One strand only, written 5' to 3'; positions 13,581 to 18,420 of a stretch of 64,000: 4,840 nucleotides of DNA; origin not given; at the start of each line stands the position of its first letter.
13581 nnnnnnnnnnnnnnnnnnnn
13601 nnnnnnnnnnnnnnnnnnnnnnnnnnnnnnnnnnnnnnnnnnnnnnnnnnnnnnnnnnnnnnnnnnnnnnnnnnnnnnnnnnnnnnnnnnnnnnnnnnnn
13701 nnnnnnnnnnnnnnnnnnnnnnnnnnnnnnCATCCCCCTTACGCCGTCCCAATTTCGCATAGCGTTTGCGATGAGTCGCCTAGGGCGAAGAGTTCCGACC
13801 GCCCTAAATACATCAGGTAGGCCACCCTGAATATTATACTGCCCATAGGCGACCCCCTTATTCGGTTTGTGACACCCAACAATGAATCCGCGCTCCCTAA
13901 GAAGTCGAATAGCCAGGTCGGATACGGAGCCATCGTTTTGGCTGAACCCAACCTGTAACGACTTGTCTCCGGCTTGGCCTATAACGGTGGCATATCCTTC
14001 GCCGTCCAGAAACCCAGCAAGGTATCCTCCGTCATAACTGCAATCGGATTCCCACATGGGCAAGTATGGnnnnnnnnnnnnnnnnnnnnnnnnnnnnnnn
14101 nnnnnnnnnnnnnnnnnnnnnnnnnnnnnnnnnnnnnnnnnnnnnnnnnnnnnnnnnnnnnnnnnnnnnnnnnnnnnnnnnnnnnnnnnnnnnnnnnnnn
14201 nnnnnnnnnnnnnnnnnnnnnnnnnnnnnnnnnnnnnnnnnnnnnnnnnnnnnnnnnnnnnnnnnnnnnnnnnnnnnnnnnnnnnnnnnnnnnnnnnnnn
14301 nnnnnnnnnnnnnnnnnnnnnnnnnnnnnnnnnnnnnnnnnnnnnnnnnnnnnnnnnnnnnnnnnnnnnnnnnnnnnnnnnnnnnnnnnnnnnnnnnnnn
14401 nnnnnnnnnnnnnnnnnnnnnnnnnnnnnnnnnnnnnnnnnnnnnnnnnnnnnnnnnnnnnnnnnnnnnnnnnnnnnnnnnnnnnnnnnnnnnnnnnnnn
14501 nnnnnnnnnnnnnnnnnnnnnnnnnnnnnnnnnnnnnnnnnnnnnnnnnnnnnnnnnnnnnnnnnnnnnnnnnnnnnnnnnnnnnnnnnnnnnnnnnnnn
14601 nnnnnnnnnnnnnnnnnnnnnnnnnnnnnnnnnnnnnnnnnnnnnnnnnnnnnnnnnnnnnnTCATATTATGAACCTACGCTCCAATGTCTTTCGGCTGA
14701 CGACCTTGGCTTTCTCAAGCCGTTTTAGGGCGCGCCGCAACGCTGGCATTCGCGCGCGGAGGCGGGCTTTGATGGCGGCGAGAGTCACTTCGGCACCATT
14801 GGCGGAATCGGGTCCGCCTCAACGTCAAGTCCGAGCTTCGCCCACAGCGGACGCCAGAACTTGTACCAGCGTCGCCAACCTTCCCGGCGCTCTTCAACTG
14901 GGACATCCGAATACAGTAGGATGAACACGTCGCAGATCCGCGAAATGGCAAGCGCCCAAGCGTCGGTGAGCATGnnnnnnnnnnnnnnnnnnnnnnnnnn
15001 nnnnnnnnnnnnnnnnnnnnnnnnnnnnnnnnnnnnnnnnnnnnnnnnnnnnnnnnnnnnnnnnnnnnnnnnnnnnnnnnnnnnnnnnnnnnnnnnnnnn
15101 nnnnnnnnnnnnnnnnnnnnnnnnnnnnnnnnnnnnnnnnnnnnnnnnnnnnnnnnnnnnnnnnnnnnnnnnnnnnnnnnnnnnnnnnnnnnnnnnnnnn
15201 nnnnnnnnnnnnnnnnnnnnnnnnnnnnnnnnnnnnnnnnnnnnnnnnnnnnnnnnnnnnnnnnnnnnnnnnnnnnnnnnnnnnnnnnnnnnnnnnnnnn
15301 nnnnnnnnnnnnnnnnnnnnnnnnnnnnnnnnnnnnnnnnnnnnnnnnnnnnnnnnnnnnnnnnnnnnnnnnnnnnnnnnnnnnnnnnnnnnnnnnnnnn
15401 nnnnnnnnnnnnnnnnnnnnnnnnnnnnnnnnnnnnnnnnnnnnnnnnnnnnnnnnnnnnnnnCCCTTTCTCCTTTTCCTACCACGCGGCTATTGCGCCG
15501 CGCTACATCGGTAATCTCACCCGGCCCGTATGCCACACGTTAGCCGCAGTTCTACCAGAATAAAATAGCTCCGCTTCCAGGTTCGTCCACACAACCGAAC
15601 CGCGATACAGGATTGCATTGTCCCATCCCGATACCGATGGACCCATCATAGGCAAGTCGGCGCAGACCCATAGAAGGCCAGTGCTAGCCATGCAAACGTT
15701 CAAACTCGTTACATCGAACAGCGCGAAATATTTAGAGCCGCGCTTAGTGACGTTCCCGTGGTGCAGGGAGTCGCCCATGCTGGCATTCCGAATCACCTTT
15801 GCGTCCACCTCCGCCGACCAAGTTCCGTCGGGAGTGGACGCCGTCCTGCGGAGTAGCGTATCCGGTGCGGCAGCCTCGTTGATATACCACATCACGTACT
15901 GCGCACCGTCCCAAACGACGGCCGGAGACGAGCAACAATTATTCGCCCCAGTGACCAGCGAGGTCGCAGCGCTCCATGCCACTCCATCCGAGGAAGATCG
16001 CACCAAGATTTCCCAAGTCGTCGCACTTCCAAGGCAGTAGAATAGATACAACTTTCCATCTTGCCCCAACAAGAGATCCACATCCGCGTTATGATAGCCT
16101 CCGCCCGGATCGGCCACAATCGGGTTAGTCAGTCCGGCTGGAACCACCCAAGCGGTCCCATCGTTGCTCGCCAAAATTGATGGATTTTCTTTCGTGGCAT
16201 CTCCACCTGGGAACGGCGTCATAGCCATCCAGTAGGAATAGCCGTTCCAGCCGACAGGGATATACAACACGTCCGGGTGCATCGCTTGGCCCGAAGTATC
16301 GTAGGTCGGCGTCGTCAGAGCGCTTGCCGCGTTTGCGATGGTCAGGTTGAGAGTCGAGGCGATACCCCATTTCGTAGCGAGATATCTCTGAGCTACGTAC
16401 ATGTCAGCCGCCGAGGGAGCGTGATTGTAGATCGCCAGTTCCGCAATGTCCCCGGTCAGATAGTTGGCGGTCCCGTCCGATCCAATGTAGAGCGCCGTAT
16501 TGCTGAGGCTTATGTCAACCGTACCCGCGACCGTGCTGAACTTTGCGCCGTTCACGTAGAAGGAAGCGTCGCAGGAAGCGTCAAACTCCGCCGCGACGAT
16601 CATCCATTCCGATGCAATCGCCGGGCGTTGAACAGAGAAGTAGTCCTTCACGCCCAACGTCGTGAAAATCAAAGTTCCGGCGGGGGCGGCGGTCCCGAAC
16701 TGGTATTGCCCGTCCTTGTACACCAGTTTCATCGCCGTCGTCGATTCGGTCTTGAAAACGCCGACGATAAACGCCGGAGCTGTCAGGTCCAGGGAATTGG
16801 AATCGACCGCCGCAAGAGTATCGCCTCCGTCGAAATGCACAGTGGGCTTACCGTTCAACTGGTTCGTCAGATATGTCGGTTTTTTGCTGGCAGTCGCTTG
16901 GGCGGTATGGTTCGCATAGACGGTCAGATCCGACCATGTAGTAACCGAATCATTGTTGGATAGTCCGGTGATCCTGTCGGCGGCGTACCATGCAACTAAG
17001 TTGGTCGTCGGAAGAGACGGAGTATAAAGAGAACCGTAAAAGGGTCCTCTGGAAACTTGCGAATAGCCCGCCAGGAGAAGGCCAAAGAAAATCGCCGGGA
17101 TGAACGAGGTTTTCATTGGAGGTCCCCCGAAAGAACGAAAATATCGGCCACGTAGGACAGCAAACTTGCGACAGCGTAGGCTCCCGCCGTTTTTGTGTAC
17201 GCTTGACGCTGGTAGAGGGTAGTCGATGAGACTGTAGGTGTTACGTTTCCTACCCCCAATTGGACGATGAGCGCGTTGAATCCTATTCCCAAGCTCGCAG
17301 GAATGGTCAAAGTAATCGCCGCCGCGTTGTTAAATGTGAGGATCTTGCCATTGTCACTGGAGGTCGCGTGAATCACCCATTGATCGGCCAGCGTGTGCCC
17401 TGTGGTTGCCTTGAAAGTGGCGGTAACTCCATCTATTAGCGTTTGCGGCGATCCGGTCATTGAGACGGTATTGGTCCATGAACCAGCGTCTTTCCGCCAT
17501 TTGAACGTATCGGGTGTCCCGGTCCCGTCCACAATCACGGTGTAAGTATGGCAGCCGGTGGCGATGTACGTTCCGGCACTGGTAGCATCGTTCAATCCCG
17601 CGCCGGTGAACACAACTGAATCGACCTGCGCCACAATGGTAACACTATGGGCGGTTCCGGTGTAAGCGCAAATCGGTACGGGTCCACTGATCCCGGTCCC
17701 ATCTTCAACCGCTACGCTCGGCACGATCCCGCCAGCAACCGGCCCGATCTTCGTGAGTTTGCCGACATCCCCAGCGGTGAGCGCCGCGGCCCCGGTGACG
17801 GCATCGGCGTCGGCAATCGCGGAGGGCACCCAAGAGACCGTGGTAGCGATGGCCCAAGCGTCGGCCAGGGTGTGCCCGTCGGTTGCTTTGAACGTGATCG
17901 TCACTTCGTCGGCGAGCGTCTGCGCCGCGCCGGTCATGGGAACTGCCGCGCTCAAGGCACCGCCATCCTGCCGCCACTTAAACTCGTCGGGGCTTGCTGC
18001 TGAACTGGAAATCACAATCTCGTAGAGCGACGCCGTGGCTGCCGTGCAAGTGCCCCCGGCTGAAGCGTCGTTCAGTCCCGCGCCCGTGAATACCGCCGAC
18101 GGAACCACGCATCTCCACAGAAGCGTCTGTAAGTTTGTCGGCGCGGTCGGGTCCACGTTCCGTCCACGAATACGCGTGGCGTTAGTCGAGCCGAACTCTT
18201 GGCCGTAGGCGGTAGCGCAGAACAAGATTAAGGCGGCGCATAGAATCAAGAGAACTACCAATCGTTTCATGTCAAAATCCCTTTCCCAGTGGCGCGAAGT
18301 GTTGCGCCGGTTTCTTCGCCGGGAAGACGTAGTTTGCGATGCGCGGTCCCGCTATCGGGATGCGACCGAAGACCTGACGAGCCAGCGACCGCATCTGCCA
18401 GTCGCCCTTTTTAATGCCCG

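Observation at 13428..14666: Endolysin split by a full-length intein, so lysis may depend on protein splicing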

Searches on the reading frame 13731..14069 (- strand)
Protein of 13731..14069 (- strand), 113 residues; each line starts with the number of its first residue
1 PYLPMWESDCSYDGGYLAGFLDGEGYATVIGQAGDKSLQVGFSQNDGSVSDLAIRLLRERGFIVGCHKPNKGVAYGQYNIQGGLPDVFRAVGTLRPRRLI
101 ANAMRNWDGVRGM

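Call 66: predict_structure(alignment_id=A3)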
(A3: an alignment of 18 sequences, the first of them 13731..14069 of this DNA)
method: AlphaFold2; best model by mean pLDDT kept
length: 113 residues; sequences in the alignment: 18
mean_pLDDT: 89.9   pTM: 0.81
mean pLDDT of the five models: 89.9, 89.6, 89.2, 88.9, 88.9
residues with pLDDT >= 90: 77; 70-90: 28; 50-70: 6; < 50: 2
segments of 3 or more residues with pLDDT < 50: none
pLDDT, mean of each block of 10 residues (from residue 1): 76 98 95 87 96 97 92 89 92 94 83 55
secondary structure, 60 per line:
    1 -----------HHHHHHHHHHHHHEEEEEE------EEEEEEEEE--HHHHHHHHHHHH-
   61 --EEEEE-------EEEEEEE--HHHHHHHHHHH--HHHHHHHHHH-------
elements in order: H12-24 E25-30 E37-45 H48-59 E63-67 E75-81 H84-94 H97-106

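Call 70: fold_search(model_id=the predicted structure, library=pdb)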
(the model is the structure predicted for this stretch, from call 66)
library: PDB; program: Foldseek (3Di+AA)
matches with E <= 10: 981; with E <= 0.001: 1
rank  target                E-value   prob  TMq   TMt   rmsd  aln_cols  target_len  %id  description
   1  2dch                  7.6e-04  1.00  0.66  0.40   4.3       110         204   18  Crystal structure of archaeal intron-encoded homing endonuclease I-Tsp061I (released 2006-07-06)
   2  1af5                  2.0e-03  1.00  0.53  0.48   3.4        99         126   20  GROUP I MOBILE INTRON ENDONUCLEASE (released 1997-07-23)
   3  2ab5_B                2.3e-03  1.00  0.54  0.27   4.7       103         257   11  bI3 LAGLIDADG Maturase (released 2005-08-30)
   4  3ko2_A                3.0e-03  1.00  0.55  0.41   4.2       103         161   25  I-MsoI re-designed for altered DNA cleavage specificity (-7C) (released 2010-05-19)
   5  2ex5_A                3.0e-03  0.99  0.43  0.27   6.2       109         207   15  Group I Intron-encoded Homing Endonuclease I-CeuI Complexed With DNA (released 2006-05-23)
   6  2fld_B                4.1e-03  1.00  0.55  0.41   4.2       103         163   26  I-MsoI Re-Designed for Altered DNA Cleavage Specificity (released 2006-06-06)
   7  4yit_A                4.9e-03  1.00  0.56  0.25   2.9        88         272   20  Crystal Structure of LAGLIDADG Meganuclease I-AabMI Bound to Uncleaved DNA (released 2016-03-23)
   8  4aae_B                4.9e-03  1.00  0.52  0.40   4.7       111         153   20  Crystal structure of the mutant D75N I-CreI in complex with an altered target (The four central bases, 2NN region, are (released 2012-05-02)
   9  3qqy_A                5.6e-03  0.97  0.45  0.20  14.3       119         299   16  Crystal structure of a novel LAGLIDADG homing endonuclease, I-OnuI (from Ophiostoma novo-ulmi subsp. americana) (released 2011-07-20)
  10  1m5x_A                6.3e-03  1.00  0.55  0.41   4.1       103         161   26  Crystal structure of the homing endonuclease I-MsoI bound to its DNA substrate (released 2003-06-03)
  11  1p8k_Z                6.3e-03  1.00  0.52  0.27   3.6        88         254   16  The structure and DNA recognition of a bifunctional homing endonuclease and group I intron splicing factor (released 2004-01-20)
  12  5a74_B                6.3e-03  1.00  0.53  0.40   4.0        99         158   16  Crystal structure of the homing endonuclease I-CvuI in complex with its target (Sro1.3) in the presence of 2 mM Mn (released 2015-09-23)
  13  2ab5_A                6.3e-03  0.99  0.48  0.25   6.0       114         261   10  bI3 LAGLIDADG Maturase (released 2005-08-30)
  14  9pz7_A                6.3e-03  0.99  0.43  0.20   5.8        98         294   20  One of a series of engineered variants of I-OnuI meganuclease targeting altered DNA target sequence (released 2025-09-10)
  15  3fd2_A                7.1e-03  1.00  0.56  0.22   4.1       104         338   26  Crystal structure of mMsoI/DNA complex with calcium (released 2009-06-30)
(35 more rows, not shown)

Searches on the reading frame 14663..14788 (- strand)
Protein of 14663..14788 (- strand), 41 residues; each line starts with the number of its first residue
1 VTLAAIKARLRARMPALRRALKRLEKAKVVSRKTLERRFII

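Call 21: search_protein_families(library=phrogs, proteins=[window:14663-14788:-], max_evalue=0.01)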
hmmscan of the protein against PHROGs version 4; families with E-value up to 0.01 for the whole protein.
window:14663-14788:- (41 aa): 0 families

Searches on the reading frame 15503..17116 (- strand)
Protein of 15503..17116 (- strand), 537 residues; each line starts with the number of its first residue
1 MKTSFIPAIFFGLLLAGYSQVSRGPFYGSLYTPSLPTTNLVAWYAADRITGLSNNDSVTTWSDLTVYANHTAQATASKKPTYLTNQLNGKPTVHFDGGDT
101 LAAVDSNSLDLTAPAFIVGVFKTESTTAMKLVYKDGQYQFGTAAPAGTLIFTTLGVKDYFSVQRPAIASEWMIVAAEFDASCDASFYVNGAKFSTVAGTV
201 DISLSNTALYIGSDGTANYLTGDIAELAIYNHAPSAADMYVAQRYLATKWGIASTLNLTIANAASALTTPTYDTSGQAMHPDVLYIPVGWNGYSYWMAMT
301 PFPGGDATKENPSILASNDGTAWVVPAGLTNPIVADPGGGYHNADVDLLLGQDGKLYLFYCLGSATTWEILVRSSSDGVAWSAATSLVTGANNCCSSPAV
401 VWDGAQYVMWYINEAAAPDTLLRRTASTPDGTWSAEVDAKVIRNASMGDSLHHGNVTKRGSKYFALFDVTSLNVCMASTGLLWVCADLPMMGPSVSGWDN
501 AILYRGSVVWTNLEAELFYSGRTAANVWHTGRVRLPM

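Call 21: search_protein_families(library=phrogs, proteins=[window:15503-17116:-], max_evalue=0.01)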
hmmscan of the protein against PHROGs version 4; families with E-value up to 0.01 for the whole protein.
window:15503-17116:- (537 aa): 3 families
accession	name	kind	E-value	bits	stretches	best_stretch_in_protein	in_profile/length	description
phrog_37952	-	unknown function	1e-21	78.1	1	252-399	363-517/706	-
phrog_10356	-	head and packaging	2.9e-19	69.7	1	30-254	379-626/852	virion structural protein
phrog_6011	-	head and packaging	0.0016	19.4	1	94-230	65-218/221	virion structural protein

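Call 71: search_protein_families(library=pfam, proteins=[window:15503-17116:-], max_evalue=0.001)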
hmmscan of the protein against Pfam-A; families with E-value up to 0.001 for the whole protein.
window:15503-17116:- (537 aa): 1 family
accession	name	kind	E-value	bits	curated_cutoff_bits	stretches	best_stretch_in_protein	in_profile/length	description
PF13385.13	Laminin_G_3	-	5.1e-14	53.1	27.6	1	130-238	36-149/151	Concanavalin A-like lectin/glucanases superfamily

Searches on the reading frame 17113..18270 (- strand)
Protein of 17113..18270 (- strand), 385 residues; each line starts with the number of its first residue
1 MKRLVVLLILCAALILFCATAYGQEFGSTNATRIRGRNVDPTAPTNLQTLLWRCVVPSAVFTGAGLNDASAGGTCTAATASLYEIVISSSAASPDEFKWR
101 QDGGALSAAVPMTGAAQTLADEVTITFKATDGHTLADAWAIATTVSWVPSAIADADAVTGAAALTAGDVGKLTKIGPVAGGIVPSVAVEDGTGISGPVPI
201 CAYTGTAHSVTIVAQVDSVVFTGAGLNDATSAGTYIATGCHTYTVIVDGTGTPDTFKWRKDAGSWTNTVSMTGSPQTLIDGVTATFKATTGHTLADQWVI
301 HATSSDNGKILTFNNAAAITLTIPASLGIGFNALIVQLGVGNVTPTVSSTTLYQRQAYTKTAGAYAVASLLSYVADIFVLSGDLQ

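Call 21: search_protein_families(library=phrogs, proteins=[window:17113-18270:-], max_evalue=0.01)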
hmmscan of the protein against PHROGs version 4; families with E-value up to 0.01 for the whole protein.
window:17113-18270:- (385 aa): 1 family
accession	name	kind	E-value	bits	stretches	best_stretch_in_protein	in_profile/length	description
phrog_21978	-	unknown function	0.0006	20.8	1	239-384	126-217/220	-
